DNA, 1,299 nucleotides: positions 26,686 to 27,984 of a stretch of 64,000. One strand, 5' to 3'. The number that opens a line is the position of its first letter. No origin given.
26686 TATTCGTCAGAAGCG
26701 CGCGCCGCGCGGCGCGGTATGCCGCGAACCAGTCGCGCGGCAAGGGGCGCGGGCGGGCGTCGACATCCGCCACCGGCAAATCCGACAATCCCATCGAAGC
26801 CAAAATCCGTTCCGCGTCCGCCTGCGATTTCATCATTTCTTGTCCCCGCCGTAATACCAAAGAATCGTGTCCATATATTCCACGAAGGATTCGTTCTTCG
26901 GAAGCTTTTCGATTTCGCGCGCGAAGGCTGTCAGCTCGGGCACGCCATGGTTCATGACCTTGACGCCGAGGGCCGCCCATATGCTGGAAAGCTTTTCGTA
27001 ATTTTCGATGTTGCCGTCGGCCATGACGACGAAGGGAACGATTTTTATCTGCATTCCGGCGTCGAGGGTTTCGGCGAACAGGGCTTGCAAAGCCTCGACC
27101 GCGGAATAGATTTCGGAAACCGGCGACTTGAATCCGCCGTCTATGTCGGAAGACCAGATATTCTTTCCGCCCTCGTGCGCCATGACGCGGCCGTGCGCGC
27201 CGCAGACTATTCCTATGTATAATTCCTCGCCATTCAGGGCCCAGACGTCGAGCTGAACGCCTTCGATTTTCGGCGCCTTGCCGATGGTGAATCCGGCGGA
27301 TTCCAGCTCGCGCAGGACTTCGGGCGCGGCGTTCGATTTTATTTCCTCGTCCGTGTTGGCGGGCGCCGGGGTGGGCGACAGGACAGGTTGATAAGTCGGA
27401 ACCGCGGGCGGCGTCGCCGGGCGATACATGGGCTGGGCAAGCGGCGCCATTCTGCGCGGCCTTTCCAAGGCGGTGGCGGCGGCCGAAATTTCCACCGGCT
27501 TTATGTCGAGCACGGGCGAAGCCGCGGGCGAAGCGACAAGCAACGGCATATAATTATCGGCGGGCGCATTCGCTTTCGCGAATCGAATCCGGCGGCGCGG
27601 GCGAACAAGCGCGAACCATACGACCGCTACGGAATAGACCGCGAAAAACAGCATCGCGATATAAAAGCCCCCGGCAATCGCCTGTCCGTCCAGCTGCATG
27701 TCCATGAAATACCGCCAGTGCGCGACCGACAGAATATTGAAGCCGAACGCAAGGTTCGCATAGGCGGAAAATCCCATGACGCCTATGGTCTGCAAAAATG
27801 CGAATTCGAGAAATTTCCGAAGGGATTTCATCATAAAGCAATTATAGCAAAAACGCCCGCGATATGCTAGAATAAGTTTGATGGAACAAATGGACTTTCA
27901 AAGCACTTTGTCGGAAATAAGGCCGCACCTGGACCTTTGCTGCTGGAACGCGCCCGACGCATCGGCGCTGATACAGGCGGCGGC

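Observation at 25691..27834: Compact four-gene operon of unknown function: membrane NERD-like protein, two unknown proteins (one SUKH-like) and an RHH regulator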

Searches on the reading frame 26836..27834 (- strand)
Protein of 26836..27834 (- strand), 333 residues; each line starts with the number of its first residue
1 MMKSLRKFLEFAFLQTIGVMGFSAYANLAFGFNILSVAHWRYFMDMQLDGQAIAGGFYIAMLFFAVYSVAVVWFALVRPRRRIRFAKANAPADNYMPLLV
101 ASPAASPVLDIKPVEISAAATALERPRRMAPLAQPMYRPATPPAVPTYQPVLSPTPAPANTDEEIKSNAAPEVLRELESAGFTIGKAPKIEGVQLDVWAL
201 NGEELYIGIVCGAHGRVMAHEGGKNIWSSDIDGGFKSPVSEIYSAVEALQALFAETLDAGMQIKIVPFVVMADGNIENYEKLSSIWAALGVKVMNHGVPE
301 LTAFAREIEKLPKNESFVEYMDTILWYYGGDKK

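Call 4: search_protein_families(library=pfam, proteins=[window:26836-27834:-], max_evalue=1)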
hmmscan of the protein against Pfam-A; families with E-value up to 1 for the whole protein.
window:26836-27834:- (333 aa): 2 families
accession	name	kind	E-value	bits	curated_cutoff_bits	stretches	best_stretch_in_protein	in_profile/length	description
PF08378.17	NERD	-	0.016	16.1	22.1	1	173-271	12-110/111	Nuclease-related domain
PF14017.11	DUF4233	-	0.085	13.7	27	1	19-86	36-104/107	Protein of unknown function (DUF4233)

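Call 5: search_protein_families(library=padloc, proteins=[window:26836-27834:-], max_evalue=1)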
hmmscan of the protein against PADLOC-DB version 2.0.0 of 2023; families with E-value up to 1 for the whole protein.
window:26836-27834:- (333 aa): 0 families

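Call 6: search_protein_families(library=ncbifam, proteins=[window:26836-27834:-], max_evalue=1)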
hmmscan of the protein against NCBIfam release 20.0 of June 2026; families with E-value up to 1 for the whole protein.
window:26836-27834:- (333 aa): 1 family
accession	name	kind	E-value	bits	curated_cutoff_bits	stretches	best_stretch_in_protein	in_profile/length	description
NF033761.1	gliding_GltJ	equivalog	0.024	13.7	450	1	55-171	374-490/671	adventurous gliding motility protein GltJ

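Call 9: find_homologous_proteins(query=window:26836-27834:-)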
Query window:26836-27834:- (333 aa): 5 proteins with E <= 0.001 among 3305 candidates.
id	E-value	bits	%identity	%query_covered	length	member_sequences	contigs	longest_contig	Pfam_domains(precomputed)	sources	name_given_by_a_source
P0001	2.2e-219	745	100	100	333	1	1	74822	-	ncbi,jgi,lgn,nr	ncbi:MAG: hypothetical protein LBG89_01070 [Rickettsiales bacterium]|jgi:cbb3-type cytochrome oxidas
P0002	2.0e-142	493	66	100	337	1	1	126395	-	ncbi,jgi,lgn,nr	ncbi:MAG: hypothetical protein LBH81_00225 [Rickettsiales bacterium]|jgi:hypothetical protein|nr:hyp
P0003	8.4e-105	369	54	99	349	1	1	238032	-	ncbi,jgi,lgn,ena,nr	ncbi:MAG: hypothetical protein FWD33_00535 [Alphaproteobacteria bacterium]|nr:hypothetical protein [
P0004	1.5e-79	286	49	86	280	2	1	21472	-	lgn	-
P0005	1.8e-70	256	50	74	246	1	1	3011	-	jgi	jgi:hypothetical protein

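Call 10: find_encoding_contigs(protein=window:26836-27834:-, flank=10000, max_places=6)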
Protein window:26836-27834:- (333 aa): 1 contig read that carries it; 1 place shown.
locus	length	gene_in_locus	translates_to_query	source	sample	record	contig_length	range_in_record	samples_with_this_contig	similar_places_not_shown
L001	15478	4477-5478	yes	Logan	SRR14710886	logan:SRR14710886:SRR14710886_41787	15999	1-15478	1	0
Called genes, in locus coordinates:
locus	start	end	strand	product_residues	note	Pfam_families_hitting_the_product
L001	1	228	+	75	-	?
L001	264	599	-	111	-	-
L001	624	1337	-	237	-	PF20772:TACO1_YebC_N, PF01709:Transcrip_reg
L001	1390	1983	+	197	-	PF01330:RuvA_N, PF00633:HHH (faint), PF14520:HHH_5, PF07499:RuvA_C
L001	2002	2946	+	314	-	-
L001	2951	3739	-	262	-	PF01551:Peptidase_M23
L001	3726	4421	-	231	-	-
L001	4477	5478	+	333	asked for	-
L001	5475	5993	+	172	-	-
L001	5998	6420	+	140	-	-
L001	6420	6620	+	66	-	PF13467:RHH_4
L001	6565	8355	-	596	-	PF02130:YbeY, PF20154:LNT_N, PF00795:CN_hydrolase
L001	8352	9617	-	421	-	PF00919:UPF0004, PF04055:Radical_SAM, PF01938:TRAM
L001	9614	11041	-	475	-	PF02934:GatB_N, PF02637:GatB_Yqey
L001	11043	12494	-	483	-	PF01425:Amidase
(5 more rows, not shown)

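Call 11: find_encoding_contigs(protein=P0002, flank=10000, max_places=3)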
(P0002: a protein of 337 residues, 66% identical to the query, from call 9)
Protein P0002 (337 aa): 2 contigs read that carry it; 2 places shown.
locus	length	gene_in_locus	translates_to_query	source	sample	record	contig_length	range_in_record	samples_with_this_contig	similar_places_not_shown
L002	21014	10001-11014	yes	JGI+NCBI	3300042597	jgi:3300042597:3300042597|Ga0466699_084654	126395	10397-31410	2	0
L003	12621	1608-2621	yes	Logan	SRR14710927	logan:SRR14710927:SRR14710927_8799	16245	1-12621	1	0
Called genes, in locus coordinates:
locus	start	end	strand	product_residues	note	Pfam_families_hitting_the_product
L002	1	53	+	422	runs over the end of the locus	PF06864:PAP_PilO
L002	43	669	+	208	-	-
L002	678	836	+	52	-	-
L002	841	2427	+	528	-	PF00437:T2SSE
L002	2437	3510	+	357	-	PF00482:T2SSF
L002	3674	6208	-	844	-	PF05170:AsmA (faint)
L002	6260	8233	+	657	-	PF00270:DEAD (weak), PF04851:ResIII, PF17757:UvrB_inter, PF27431:UvrB_3rd, PF00271:Helicase_C, PF12344:UvrB, PF02151:UVR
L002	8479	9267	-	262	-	PF01551:Peptidase_M23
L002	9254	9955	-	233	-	-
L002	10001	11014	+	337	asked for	-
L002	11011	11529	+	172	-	-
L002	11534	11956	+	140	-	-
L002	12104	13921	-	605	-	PF02130:YbeY, PF20154:LNT_N, PF00795:CN_hydrolase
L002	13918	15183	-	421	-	PF00919:UPF0004, PF04055:Radical_SAM, PF01938:TRAM (weak)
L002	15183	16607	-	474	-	PF02934:GatB_N, PF02637:GatB_Yqey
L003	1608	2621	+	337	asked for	-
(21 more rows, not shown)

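Call 12: find_encoding_contigs(protein=P0003, flank=10000, max_places=3)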
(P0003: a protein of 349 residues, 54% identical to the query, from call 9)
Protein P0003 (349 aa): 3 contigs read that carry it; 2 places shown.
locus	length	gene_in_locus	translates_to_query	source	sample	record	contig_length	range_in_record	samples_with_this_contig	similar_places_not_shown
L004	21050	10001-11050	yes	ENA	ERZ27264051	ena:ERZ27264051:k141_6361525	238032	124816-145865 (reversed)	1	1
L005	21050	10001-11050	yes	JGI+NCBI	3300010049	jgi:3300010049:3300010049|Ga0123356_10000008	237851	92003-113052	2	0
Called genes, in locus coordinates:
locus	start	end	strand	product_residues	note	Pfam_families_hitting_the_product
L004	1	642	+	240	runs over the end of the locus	-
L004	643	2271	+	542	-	PF00437:T2SSE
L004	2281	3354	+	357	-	PF00482:T2SSF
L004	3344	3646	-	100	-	PF01713:Smr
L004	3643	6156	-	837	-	PF05170:AsmA (faint)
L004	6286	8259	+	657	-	PF00270:DEAD (weak), PF04851:ResIII, PF17757:UvrB_inter, PF27431:UvrB_3rd, PF00271:Helicase_C, PF12344:UvrB, PF02151:UVR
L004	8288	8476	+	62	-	-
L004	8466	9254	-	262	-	PF01551:Peptidase_M23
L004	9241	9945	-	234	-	-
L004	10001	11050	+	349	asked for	-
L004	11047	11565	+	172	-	-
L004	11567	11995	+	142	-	-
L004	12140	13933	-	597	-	PF02130:YbeY, PF20154:LNT_N, PF00795:CN_hydrolase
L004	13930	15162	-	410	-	PF00919:UPF0004, PF04055:Radical_SAM, PF01938:TRAM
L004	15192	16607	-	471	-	PF02934:GatB_N, PF02637:GatB_Yqey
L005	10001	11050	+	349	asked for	-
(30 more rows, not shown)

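Call 13: find_encoding_contigs(protein=P0004, flank=10000, max_places=3)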
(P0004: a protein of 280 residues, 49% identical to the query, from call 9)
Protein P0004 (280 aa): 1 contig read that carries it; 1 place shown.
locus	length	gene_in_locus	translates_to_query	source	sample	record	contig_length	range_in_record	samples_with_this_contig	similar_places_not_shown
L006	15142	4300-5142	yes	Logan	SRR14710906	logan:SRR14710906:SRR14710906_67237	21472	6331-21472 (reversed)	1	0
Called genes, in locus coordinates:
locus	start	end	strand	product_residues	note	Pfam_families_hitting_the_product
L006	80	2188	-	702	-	-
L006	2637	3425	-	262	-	PF01551:Peptidase_M23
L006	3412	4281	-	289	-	-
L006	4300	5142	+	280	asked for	-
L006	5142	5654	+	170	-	-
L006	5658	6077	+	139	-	-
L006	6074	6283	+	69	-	PF13467:RHH_4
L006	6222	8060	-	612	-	PF02130:YbeY, PF20154:LNT_N, PF00795:CN_hydrolase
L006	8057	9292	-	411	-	PF00919:UPF0004, PF04055:Radical_SAM, PF01938:TRAM (faint)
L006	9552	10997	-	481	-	PF02934:GatB_N, PF02637:GatB_Yqey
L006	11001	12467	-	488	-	PF01425:Amidase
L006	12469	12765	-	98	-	PF02686:GatC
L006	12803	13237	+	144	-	PF03652:RuvX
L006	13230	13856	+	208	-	PF01612:DNA_pol_A_exo1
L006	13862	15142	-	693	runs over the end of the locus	PF00580:UvrD-helicase, PF13086:AAA_11 (weak), PF13245:AAA_19, PF13604:AAA_30 (weak), PF01443:Viral_helicase1 (faint), PF13361:UvrD_C, PF13538:UvrD_C_2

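Call 26: search_solved_structures(query=A3, max_evalue=10)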
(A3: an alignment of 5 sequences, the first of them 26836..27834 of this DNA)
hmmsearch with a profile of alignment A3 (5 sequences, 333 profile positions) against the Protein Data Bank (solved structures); distinct sequences matched with E-value up to 10: 1.
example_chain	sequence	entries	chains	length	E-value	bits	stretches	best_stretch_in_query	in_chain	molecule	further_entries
8hoj_A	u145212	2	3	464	1.4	11.6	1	97-170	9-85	UGT71AP2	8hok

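Call 46: search_protein_families(library=pfam, alignment_id=A8, max_evalue=5)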
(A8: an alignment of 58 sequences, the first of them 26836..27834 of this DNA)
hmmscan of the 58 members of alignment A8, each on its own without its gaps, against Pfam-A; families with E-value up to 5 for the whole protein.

A. member 1, window:26836-27834:- (333 aa): 2 families
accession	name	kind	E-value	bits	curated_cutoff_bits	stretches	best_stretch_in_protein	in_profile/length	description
PF08378.17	NERD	-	0.016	16.1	22.1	1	173-271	12-110/111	Nuclease-related domain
PF14017.11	DUF4233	-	0.085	13.7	27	1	19-86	36-104/107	Protein of unknown function (DUF4233)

B. families by the number of members that match (of 58 scanned): 81 families (the first 25 are shown)
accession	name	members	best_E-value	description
PF10754.15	DUF2569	10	0.0067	Protein of unknown function (DUF2569)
PF03707.21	MHYT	5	0.00036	Bacterial signalling protein N terminal repeat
PF04893.22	Yip1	4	0.016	Yip1 domain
PF23156.1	DUF7054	3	0.16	Domain of unknown function (DUF7054)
PF14017.11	DUF4233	2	0.015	Protein of unknown function (DUF4233)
PF08378.17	NERD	2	0.016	Nuclease-related domain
PF10323.15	7TM_GPCR_Srv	2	0.03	Serpentine type 7TM GPCR chemoreceptor Srv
PF00159.23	Hormone_3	2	0.082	Pancreatic hormone peptide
PF08372.16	PRT_C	2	0.16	Plant phosphoribosyltransferase C-terminal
PF15052.11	TMEM169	2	0.45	TMEM169 protein family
PF24151.2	ArlX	2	1.3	ArlX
PF06333.17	Med13_C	1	0.00035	Mediator complex subunit 13 C-terminal domain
PF11297.13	DUF3098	1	0.0082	Protein of unknown function (DUF3098)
PF08395.17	7tm_7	1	0.0091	7tm Chemosensory receptor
PF20479.3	TMEM128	1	0.0094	TMEM128 protein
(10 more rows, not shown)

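Call 64: search_protein_representatives(alignment_id=A3)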
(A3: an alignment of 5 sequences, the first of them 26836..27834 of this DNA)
Query: 5 sequences, 333 profile positions. Proteins with E-value up to 0.001 (for the whole library): 183; up to 1e-10: 91; up to 1e-30: 18. The best 150 are listed.
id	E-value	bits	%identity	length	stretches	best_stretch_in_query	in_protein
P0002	3.2e-181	618.6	-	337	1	1-332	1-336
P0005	6.3e-116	403.9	-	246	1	105-332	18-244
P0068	3.6e-51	191.1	-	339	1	2-329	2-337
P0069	6.2e-51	190.3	-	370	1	7-330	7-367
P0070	1.1e-44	169.7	-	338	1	19-332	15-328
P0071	8.2e-44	166.9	-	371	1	1-329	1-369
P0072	4.0e-43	164.6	-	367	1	4-311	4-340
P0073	6.0e-43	164.0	-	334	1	20-329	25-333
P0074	5.1e-42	161.0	-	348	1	20-328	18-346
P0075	2.8e-41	158.5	-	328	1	18-329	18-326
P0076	1.8e-40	155.9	-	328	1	23-329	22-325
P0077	5.4e-39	151.0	-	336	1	23-330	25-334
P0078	5.5e-39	151.0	-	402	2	79-331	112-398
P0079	2.3e-38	149.0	-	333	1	21-329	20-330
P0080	9.2e-37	143.7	-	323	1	1-324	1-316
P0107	5.7e-17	78.6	-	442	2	136-327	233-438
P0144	4.3e-12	62.6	-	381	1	92-332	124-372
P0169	2.8e-09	53.4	-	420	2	167-332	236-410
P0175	3.6e-09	53.0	-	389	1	91-328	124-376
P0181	6.0e-09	52.3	-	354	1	168-331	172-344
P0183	7.3e-09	52.0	-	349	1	128-330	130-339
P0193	3.7e-08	49.7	-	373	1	95-331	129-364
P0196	9.4e-08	48.3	-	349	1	155-330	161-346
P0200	1.5e-07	47.7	-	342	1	153-314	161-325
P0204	2.5e-07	47.0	-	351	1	159-331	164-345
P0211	9.4e-07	45.1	-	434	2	171-297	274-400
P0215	1.5e-06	44.4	-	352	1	9-294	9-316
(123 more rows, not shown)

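Call 66: find_encoding_contigs(protein=P0181, flank=6000, max_places=2)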
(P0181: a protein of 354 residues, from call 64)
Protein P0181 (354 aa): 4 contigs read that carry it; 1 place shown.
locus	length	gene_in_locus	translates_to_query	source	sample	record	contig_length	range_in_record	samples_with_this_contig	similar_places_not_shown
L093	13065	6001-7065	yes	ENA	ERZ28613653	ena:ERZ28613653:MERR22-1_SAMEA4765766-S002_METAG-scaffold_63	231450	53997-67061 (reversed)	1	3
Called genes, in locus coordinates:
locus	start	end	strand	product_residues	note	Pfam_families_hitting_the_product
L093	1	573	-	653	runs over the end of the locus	-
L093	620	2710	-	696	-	-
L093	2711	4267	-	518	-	PF04610:TrbL (weak)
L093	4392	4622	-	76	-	-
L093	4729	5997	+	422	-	-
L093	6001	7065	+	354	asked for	-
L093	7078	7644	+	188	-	-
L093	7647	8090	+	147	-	PF09346:SMI1_KNR4 (weak)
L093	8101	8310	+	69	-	PF13467:RHH_4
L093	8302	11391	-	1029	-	PF05170:AsmA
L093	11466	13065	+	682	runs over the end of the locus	PF00270:DEAD (weak), PF04851:ResIII, PF17757:UvrB_inter, PF27431:UvrB_3rd, PF00271:Helicase_C, PF12344:UvrB, PF02151:UVR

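Call 67: find_encoding_contigs(protein=P0211, flank=6000, max_places=2)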
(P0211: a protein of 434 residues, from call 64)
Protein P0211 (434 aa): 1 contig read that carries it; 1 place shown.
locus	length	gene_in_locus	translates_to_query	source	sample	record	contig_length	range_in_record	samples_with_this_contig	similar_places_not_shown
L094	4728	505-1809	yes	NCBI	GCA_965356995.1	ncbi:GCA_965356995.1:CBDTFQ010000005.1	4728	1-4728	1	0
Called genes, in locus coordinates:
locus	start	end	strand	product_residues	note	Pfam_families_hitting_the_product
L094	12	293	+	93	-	PF13467:RHH_4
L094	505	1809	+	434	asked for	-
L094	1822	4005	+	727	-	PF02534:T4SS-DNA_transf, PF10412:TrwB_AAD_bind, PF12696:TraG-D_C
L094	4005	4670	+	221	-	-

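Call 72: find_encoding_contigs(protein=P0215, flank=10000, max_places=3)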
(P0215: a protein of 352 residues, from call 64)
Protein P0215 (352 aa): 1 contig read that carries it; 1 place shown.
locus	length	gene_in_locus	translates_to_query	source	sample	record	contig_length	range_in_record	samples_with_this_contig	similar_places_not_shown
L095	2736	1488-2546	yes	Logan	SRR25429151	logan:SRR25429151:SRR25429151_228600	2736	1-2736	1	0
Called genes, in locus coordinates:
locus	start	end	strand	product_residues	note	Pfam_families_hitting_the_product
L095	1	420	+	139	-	?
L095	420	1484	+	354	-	-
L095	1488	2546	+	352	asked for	-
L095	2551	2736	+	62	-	?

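Call 73: find_encoding_contigs(protein=P0200, flank=10000, max_places=3)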
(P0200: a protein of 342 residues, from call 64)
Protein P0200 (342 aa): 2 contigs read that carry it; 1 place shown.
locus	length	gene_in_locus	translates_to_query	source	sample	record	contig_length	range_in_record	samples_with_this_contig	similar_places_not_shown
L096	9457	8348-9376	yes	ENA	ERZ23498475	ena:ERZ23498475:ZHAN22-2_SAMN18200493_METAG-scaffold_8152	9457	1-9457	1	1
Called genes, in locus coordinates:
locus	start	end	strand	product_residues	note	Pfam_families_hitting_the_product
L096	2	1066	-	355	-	?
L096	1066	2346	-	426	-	PF04610:TrbL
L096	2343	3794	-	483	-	-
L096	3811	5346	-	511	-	-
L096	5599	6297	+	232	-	-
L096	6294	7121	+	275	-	-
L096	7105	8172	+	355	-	-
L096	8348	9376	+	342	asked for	PF08378:NERD (weak)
